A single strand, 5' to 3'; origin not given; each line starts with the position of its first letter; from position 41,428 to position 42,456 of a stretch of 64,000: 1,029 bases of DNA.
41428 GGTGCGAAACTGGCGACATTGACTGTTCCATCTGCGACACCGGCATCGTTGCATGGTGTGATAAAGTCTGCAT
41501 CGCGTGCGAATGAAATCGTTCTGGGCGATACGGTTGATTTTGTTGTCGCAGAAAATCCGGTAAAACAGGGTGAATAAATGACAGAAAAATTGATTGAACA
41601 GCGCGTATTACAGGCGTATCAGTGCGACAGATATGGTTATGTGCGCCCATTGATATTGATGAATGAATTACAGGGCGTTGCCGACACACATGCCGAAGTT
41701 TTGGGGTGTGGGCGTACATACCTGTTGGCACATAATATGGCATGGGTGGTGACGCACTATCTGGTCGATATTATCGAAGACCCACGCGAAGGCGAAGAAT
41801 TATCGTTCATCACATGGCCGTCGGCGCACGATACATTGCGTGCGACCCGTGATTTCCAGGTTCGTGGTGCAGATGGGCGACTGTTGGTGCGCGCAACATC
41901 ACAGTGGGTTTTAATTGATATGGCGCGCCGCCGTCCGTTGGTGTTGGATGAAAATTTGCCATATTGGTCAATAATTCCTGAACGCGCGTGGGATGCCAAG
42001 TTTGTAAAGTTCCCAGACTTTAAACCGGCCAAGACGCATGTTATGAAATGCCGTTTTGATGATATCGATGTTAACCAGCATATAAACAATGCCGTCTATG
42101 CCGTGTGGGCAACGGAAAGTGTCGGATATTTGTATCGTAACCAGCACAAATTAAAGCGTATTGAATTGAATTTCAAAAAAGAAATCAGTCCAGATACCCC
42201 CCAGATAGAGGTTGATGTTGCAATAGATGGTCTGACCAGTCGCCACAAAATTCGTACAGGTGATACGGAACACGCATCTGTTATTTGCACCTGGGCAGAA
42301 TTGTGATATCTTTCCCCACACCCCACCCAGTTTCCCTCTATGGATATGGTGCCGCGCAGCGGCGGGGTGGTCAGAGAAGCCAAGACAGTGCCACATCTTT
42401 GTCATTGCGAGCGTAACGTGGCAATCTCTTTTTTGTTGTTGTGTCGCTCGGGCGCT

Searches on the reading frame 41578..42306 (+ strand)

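Call 10: search_protein_families(library=pfam, proteins=[window:41578-42306:+], max_evalue=0.001)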
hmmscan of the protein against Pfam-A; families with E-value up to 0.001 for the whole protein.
window:41578-42306:+ (242 aa): 3 families
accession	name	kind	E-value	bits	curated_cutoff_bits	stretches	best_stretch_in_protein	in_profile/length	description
PF01643.23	Acyl-ACP_TE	-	1.3e-20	73.9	23.7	1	11-123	10-123/131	Acyl-ACP thioesterase N-terminal domain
PF20791.3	Acyl-ACP_TE_C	-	2.9e-17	63.1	21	1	152-240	8-100/101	Acyl-ACP thioesterase C-terminal domain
PF13279.12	4HBT_2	-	5.5e-07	30.5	25.5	0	158-189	1-32/122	Thioesterase-like superfamily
